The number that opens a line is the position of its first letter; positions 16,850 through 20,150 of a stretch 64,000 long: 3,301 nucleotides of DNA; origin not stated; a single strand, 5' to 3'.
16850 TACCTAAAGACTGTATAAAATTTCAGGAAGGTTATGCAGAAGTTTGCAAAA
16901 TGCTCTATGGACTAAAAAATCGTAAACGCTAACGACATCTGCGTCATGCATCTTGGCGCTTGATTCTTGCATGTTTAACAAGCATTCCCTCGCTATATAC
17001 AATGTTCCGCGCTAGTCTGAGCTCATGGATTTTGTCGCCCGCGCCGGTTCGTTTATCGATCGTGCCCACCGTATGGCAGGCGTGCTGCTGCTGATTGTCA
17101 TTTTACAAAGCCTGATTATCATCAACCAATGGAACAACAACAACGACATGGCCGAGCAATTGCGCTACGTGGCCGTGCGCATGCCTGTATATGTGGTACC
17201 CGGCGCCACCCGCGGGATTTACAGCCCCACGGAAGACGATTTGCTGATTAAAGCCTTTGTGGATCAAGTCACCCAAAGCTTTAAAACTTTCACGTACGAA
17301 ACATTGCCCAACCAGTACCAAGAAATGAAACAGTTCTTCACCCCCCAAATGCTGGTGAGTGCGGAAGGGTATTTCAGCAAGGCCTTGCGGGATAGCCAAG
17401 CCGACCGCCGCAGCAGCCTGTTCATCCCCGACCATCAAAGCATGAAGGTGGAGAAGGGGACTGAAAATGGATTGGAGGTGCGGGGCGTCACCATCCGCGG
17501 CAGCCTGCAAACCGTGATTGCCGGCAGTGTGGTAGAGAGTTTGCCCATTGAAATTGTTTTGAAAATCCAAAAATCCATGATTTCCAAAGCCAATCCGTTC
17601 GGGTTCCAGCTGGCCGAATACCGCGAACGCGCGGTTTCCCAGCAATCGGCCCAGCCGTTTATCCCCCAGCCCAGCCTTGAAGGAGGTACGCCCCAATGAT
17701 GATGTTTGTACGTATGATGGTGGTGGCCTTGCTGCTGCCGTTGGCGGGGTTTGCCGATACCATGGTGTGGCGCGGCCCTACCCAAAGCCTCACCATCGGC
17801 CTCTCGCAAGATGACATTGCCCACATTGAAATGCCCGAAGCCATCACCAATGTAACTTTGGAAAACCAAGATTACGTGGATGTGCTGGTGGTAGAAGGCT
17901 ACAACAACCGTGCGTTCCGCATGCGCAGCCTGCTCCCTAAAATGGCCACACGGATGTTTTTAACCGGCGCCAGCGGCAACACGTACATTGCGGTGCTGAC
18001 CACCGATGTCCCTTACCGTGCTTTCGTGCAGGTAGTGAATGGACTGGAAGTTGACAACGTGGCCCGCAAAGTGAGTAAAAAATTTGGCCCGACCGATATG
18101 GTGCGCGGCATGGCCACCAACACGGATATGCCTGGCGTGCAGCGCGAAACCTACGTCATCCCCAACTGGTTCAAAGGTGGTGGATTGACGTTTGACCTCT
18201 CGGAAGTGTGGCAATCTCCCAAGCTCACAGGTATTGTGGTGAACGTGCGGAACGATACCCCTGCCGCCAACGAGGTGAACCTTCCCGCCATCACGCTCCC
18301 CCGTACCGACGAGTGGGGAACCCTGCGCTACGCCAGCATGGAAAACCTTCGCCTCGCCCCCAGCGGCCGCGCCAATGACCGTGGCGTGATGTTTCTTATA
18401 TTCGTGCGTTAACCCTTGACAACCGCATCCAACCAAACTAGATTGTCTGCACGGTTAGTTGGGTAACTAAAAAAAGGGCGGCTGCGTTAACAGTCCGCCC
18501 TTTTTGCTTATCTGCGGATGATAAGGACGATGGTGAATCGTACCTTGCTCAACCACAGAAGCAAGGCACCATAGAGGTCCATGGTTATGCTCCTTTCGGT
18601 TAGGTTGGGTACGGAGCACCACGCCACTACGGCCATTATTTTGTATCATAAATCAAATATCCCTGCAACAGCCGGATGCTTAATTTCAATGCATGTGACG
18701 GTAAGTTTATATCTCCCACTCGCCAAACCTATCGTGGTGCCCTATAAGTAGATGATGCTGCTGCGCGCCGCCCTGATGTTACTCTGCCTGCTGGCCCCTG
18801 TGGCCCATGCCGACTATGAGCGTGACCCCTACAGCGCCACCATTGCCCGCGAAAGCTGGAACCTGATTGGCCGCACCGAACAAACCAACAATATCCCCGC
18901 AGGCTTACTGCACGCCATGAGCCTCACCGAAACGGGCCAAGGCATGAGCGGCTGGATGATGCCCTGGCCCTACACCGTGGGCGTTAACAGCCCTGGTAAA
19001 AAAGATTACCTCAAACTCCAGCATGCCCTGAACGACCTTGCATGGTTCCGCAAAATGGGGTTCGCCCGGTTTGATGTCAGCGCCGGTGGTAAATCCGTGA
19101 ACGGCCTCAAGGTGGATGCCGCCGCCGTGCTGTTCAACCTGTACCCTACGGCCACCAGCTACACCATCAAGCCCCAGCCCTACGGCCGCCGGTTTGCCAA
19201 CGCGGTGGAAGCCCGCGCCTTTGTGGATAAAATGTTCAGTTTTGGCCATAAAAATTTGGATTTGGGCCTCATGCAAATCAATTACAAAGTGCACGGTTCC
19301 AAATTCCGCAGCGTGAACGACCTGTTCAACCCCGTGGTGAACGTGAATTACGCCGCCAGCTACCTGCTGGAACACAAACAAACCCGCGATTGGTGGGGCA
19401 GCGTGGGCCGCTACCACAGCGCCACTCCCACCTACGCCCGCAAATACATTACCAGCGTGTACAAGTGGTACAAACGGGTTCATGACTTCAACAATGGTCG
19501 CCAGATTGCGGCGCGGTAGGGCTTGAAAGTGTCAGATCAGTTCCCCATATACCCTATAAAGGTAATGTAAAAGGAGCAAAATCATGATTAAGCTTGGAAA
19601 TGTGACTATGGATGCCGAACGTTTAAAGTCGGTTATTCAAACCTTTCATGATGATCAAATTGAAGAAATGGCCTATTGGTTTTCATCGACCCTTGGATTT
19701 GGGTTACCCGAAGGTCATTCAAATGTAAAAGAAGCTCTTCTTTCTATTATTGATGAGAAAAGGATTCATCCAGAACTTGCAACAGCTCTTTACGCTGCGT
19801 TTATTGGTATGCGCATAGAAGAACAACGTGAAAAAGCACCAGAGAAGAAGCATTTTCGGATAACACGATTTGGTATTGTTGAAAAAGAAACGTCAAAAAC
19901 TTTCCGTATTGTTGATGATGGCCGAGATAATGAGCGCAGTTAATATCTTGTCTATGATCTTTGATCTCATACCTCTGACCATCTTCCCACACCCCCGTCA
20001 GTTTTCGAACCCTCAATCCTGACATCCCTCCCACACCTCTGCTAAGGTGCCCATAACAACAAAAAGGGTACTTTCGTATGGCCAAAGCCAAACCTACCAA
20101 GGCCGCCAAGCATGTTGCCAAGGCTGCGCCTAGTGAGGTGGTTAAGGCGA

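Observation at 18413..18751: Intergenic region with a strong bidirectional terminator and a candidate 24-aa hydrophobic peptide gene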

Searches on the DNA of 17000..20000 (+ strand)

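Call 9: search_dna_similar(query=window:17000-20000:+, collection=ecoli_genomes, mode=near, max_rows=15)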
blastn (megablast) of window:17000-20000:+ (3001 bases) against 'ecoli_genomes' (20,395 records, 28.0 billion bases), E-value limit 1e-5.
No match.

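Call 10: search_dna_similar(query=window:17000-20000:+, collection=plasmids, mode=near, max_rows=15)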
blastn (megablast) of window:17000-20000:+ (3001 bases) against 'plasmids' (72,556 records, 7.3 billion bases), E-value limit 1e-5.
No match.

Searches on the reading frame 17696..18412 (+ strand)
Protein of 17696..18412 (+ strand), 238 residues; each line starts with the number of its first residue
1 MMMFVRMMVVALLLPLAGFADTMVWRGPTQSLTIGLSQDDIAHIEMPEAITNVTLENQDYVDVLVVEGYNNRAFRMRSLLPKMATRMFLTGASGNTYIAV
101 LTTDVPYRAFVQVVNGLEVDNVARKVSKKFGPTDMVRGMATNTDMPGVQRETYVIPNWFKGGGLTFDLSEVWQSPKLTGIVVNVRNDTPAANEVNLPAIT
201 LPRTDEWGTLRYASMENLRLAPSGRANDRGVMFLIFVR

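Call 7: search_protein_families(library=pfam, proteins=[window:17696-18412:+], max_evalue=0.01)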
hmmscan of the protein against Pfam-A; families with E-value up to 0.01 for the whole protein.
window:17696-18412:+ (238 aa): 0 families

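Call 11: find_encoding_contigs(protein=window:17696-18412:+, flank=6000, max_places=10)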
Protein window:17696-18412:+ (238 aa): no gene with exactly this product is on record in the collection.

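Call 13: find_homologous_proteins(query=window:17696-18412:+)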
Query window:17696-18412:+ (238 aa): 160 proteins with E <= 0.001 among 1088 candidates; the best 120 are listed.
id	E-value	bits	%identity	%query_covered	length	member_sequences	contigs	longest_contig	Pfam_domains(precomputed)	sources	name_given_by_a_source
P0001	9.3e-147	504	95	100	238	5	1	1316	-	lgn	-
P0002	4.2e-138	476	90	92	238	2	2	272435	-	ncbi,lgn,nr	ncbi:MAG: hypothetical protein H6922_05725 [Pseudomonadaceae bacterium]|nr:hypothetical protein [Pse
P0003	2.9e-136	470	90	93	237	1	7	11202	-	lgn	-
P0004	1.3e-135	468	89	92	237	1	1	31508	-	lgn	-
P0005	2.1e-135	467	91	93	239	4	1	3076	-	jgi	jgi:hypothetical protein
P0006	1.7e-133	461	88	92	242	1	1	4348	-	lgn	-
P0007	1.9e-130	451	82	100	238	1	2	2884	-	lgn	-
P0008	5.6e-130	450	82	100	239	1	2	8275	-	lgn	-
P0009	1.9e-122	425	79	94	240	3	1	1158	-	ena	-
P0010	1.5e-119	415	74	100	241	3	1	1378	-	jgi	jgi:hypothetical protein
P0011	7.7e-119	413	75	99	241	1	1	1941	-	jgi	jgi:hypothetical protein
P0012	1.2e-118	413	78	93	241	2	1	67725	-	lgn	-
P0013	3.9e-118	411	78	92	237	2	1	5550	-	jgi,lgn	jgi:hypothetical protein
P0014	1.4e-117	409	73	99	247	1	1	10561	-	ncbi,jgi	jgi:hypothetical protein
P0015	1.0e-116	406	73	99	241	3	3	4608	-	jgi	jgi:hypothetical protein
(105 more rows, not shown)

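Call 15: find_related_loci(query=A1, collection=genome_contigs, flank=6000)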
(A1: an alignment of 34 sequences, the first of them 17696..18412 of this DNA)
Query A1 (238 aa) in genome_contigs; peptide patterns used: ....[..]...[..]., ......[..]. (x = any residue, [..] = any of these).
110 stretches matched a pattern; 32 encode a relative of the query (tblastn E <= 1e-3); 31 distinct loci.
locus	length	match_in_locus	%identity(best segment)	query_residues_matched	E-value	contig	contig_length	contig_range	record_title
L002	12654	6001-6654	90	21-238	6e-137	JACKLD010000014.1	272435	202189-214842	MAG: Pseudomonadaceae bacterium isolate HK-STAS-PROT-82 HK-STAS-PROT-82_14, whole genome shotgun sequence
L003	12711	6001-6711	75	2-238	2e-120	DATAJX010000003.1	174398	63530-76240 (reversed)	MAG TPA_asm: Alphaproteobacteria bacterium isolate SMAG_U6923 k141_53987, whole genome shotgun sequence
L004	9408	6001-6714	70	1-238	3e-119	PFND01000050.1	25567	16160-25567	MAG: Alphaproteobacteria bacterium CG_4_10_14_0_8_um_filter_53_9 CG_4_10_14_0.8_um_filter_scaffold_844_c, whole genome s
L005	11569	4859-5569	69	2-238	9e-119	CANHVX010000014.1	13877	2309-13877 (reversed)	MAG: Pseudomonadaceae bacterium isolate RE-27jun17-29 genome assembly, contig: RE-27jun17-C3427, whole genome shotgun se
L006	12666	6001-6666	76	17-238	1e-118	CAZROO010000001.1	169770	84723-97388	MAG TPA_asm: uncultured Pseudomonadales bacterium isolate SRP263991_co5_643 genome assembly, contig: NODE_153_length_169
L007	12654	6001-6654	73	21-238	4e-114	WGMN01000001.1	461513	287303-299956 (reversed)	MAG: Proteobacteria bacterium isolate RI_491 c_000000024893, whole genome shotgun sequence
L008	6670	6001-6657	73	20-238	1e-113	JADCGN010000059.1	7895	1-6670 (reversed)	MAG: Alphaproteobacteria bacterium isolate M179S2SP2A29QC M179S2_59, whole genome shotgun sequence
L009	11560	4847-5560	68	5-238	8e-114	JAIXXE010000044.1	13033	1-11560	MAG: Alphaproteobacteria bacterium isolate D4_MAG_00043 pond_D4_MAG_00043_000000000121, whole genome shotgun sequence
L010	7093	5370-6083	65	1-238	4e-113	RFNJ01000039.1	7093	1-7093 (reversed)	MAG: Proteobacteria bacterium isolate LLD_154 Lanier.contig10556.7093bp, whole genome shotgun sequence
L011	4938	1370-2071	65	5-238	1e-112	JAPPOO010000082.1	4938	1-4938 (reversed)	MAG: Alphaproteobacteria bacterium isolate SB9153_S2_bin_2 NODE_5062_length_4938_cov_19.3674, whole genome shotgun seque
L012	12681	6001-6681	70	12-238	7e-112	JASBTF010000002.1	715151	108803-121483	MAG: Pseudomonadota bacterium isolate BWSM_27 k141_1340323, whole genome shotgun sequence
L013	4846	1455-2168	65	1-238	7e-111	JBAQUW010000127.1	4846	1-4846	MAG: Alphaproteobacteria bacterium isolate MFD03283_ilm_asm_bin13 k127_91916, whole genome shotgun sequence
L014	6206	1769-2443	69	13-238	5e-110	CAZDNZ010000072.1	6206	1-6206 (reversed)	MAG TPA_asm: uncultured Pseudomonadales bacterium isolate SRP141376_co5_134 genome assembly, contig: NODE_29751_length_6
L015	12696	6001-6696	65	4-238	1e-108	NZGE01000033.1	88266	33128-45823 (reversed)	MAG: Magnetococcales bacterium isolate MED694 MHASMcontig_62879, whole genome shotgun sequence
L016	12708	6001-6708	64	2-238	5e-108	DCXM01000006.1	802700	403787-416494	MAG TPA_asm: Proteobacteria bacterium UBA2136 UBA2136_contig_480, whole genome shotgun sequence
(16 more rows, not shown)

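Call 20: find_encoding_contigs(protein=P0001, flank=3000, max_places=4)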
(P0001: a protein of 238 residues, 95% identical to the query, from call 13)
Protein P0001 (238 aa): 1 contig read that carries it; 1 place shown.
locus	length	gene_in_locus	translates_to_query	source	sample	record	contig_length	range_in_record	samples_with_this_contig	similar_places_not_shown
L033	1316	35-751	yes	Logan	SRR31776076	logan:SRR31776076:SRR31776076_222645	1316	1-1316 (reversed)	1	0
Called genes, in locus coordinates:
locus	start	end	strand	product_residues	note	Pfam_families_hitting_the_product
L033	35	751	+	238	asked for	-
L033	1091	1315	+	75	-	?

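Call 21: find_encoding_contigs(protein=P0003, flank=3000, max_places=4)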
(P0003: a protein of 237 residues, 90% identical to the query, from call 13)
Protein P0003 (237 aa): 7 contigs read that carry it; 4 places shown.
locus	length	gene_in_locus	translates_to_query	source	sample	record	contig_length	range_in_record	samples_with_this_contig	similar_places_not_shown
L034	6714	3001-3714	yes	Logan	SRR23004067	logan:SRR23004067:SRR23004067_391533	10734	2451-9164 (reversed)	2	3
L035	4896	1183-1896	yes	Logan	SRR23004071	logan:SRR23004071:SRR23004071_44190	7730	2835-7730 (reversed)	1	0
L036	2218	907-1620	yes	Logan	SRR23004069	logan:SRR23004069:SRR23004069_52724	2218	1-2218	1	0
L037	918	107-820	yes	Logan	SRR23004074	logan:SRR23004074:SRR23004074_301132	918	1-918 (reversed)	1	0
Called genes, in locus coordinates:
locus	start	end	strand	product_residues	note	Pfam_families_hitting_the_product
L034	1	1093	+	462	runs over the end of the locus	-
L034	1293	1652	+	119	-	-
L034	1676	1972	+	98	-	-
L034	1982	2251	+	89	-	-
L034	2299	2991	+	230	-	-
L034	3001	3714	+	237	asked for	-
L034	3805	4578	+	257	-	PF01464:SLT (weak)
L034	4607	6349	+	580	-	PF00580:UvrD-helicase, PF13245:AAA_19 (weak), PF13401:AAA_22 (faint), PF13361:UvrD_C (faint)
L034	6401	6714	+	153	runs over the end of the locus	-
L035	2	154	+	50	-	?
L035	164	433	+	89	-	-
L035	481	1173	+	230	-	-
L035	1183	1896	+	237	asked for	-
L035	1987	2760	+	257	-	PF01464:SLT (weak)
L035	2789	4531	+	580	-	PF00580:UvrD-helicase, PF13245:AAA_19 (weak), PF13401:AAA_22 (faint), PF13361:UvrD_C (faint)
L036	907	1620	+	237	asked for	-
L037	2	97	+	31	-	?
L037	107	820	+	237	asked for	-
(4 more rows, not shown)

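Call 22: find_encoding_contigs(protein=P0004, flank=3000, max_places=4)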
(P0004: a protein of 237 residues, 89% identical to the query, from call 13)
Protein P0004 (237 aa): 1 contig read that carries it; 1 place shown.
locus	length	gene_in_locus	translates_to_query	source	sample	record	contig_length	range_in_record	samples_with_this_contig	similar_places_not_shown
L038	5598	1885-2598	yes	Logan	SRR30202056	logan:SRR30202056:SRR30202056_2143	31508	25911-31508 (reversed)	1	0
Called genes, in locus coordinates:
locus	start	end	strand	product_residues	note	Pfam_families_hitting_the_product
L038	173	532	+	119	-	-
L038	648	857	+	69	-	-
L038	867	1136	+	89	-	-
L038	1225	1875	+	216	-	-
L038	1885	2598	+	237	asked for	-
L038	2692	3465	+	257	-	PF01464:SLT (weak)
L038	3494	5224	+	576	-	PF00580:UvrD-helicase, PF13245:AAA_19 (weak), PF13401:AAA_22 (faint), PF13361:UvrD_C (faint)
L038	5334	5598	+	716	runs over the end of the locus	-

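Call 23: find_encoding_contigs(protein=P0005, flank=3000, max_places=4)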
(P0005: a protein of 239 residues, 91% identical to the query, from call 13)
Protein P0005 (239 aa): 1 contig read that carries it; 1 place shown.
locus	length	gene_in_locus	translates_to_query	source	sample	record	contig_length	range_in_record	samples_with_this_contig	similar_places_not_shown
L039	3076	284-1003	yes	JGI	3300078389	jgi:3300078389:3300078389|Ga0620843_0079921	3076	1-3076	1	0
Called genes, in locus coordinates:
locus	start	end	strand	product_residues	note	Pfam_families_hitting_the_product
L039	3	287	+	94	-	?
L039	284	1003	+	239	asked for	-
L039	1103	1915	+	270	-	PF01464:SLT (weak)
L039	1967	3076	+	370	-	?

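Call 40: list_cluster_members(proteins=[P0001, P0006, P0007, P0009])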
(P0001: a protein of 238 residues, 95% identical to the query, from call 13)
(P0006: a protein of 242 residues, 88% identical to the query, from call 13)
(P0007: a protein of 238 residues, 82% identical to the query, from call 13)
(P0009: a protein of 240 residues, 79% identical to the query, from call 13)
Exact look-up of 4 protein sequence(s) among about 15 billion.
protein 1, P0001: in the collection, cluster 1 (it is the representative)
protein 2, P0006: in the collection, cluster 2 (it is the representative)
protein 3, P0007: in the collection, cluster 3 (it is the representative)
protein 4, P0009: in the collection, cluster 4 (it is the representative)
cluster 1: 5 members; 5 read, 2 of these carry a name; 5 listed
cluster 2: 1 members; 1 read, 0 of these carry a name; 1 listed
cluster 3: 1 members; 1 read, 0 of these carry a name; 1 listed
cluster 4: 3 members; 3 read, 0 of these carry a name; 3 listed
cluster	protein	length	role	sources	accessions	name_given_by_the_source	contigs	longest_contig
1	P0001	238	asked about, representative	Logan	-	-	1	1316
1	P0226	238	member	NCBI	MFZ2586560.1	MAG: hypothetical protein WAZ18_00320 [Alphaproteobacteria bacterium]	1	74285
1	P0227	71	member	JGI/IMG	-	hypothetical protein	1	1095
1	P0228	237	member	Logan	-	-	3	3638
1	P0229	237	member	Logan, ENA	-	-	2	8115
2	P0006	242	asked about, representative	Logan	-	-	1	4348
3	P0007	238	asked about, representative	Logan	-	-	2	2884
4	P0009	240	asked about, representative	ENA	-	-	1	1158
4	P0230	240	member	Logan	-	-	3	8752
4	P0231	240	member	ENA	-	-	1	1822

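Call 41: find_encoding_contigs(protein=P0007, flank=3000, max_places=3)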
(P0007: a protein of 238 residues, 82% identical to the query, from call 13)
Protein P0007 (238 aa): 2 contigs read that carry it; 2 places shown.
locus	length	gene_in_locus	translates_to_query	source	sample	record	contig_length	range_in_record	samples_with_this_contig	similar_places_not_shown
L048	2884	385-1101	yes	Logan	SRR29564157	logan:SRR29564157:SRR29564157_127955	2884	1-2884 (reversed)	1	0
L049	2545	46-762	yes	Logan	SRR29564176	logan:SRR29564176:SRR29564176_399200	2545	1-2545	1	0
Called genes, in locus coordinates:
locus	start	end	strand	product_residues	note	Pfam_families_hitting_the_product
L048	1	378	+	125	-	?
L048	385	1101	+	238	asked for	-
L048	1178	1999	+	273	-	PF01464:SLT (weak)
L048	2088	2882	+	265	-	?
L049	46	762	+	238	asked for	-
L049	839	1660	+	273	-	PF01464:SLT (weak)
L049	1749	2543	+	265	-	?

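Call 42: find_encoding_contigs(protein=P0006, flank=3000, max_places=3)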
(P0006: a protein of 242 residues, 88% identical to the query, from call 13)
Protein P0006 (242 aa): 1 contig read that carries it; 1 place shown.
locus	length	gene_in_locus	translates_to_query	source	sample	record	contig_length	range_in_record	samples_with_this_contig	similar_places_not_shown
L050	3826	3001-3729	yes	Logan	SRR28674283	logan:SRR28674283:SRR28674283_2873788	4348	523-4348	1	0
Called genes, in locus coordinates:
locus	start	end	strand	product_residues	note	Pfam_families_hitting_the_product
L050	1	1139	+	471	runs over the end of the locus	-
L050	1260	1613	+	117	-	PF04956:TrbC (weak)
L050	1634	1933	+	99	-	-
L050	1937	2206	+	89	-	-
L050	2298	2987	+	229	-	-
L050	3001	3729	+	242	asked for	-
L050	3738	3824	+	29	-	?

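Call 70: search_solved_structures(query=A1, max_evalue=1)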
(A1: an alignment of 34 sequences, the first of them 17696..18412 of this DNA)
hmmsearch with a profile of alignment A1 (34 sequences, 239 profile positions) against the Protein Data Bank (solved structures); distinct sequences matched with E-value up to 1: 1.
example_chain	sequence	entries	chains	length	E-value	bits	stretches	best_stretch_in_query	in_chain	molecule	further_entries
9gmk_K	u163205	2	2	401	0.019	17.3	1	17-126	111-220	NAD-dependent protein deacetylase sirtuin-7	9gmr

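Call 79: predict_structure(alignment_id=A1)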
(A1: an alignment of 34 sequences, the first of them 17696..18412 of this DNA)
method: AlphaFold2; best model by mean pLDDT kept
length: 238 residues; sequences in the alignment: 34
mean_pLDDT: 84.3   pTM: 0.52
mean pLDDT of the five models: 84.3, 83.2, 82.1, 78.5, 74.3
residues with pLDDT >= 90: 81; 70-90: 137; 50-70: 18; < 50: 2
segments of 3 or more residues with pLDDT < 50: none
pLDDT, mean of each block of 10 residues (from residue 1): 81 58 79 92 93 93 90 94 93 90 91 81 76 88 86 82 87 89 90 67 67 81 88 88
secondary structure, 60 per line:
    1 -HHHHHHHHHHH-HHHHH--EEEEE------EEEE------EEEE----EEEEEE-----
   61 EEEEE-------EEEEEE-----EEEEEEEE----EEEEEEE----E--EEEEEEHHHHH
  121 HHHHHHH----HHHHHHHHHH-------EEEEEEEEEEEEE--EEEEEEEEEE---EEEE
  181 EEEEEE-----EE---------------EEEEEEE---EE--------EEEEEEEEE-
elements in order: H2-12 H14-18 E21-25 E32-35 E42-45 E50-55 E61-65 E73-78 E84-91 E96-102 E110-115 H116-127 H132-141 E149-161 E164-173 E177-186 E209-215 E229-237

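Call 81: fold_search(model_id=the predicted structure, library=pdb)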
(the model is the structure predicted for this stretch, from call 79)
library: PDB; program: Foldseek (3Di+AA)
matches with E <= 10: 1435; with E <= 0.001: 10
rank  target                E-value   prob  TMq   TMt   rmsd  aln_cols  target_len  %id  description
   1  7spb_C1               1.1e-12  1.00  0.37  0.40   9.3       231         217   14  Models for C13 reconstruction of Outer Membrane Core Complex (OMCC) of Type IV Secretion System (T4SS) encoded by F-p (released 2022-02-02)
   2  7oko_3                8.8e-12  1.00  0.37  0.41   9.5       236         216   15  Structure of the outer-membrane core complex (outer ring) from a conjugative type IV secretion system (released 2021-12-08)
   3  6gyb_B                2.5e-08  1.00  0.34  0.36  14.6       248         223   13  Cryo-EM structure of the bacteria-killing type IV secretion system core complex from Xanthomonas citri (released 2018-10-24)
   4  7muc_AH               4.9e-08  1.00  0.34  0.31  18.8       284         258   10  Legionella pneumophila Dot/Icm T4SS C1 Reconstruction (released 2021-10-06)
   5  8rt6_B                1.1e-07  1.00  0.34  0.33  15.7       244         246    9  Conformation-A of the full-length outer membrane core complex (TrwH/VirB7, TrwF/VirB9, TrwE/VirB10CTD) from the fully- (released 2024-06-19)
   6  7o3t_B                6.4e-05  1.00  0.34  0.66   3.4       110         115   11  I-layer structure (TrwF/VirB9NTD, TrwE/VirB10NTD) of the outer membrane core complex from the fully-assembled R388 typ (released 2022-06-22)
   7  7mue_AH               2.4e-04  1.00  0.33  0.48   9.7       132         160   11  Legionella pneumophila Dot/Icm T4SS PR (released 2021-10-06)
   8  6x6j_AX               2.7e-04  1.00  0.36  0.50   5.1       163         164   12  Cryo-EM Structure of CagX and CagY within the Helicobacter pylori PR (released 2020-09-30)
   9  8rt6_v                4.0e-04  1.00  0.32  0.66   2.7        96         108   10  Conformation-A of the full-length outer membrane core complex (TrwH/VirB7, TrwF/VirB9, TrwE/VirB10CTD) from the fully- (released 2024-06-19)
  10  5szo_B                7.7e-04  0.77  0.22  0.14  27.8       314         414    9  Protocadherin Gamma B7 extracellular cadherin domains 1-4 P41212 crystal form (released 2016-10-19)
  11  9loe_C                3.1e-03  0.66  0.20  0.22  16.8       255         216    9  Cryo-EM structure of SFTSV Gn in complex with ZS004-1C5 (released 2026-01-28)
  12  1mq8_A                3.4e-03  0.77  0.19  0.24  15.0       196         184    8  Crystal structure of alphaL I domain in complex with ICAM-1 (released 2003-01-14)
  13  8sgg_D                3.8e-03  0.51  0.19  0.20  16.9       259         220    6  Crystal structure of Cy137D09, a monoclonal antibody isolated from macaques immunized with an Epstein-Barr virus glyco (released 2024-04-17)
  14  5szo_A                4.1e-03  0.60  0.23  0.14  26.8       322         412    9  Protocadherin Gamma B7 extracellular cadherin domains 1-4 P41212 crystal form (released 2016-10-19)
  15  6lxj_F                4.8e-03  0.21  0.13  0.15  19.3       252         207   10  Crystal structure of human Z2B3 Fab in complex with influenza virus neuraminidase from A/Anhui/1/2013 (H7N9) (released 2020-12-02)
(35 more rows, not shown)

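Call 87: search_protein_families(library=pfam, proteins=[L006:6826-7149:+], max_evalue=0.01)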
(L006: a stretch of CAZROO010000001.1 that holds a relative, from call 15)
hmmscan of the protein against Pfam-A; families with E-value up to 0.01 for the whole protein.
L006:6826-7149:+ (107 aa): 1 family
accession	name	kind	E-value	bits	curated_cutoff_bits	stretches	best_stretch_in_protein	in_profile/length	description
PF01541.30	GIY-YIG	-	1.5e-05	25.6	22.6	1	8-80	4-76/78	GIY-YIG catalytic domain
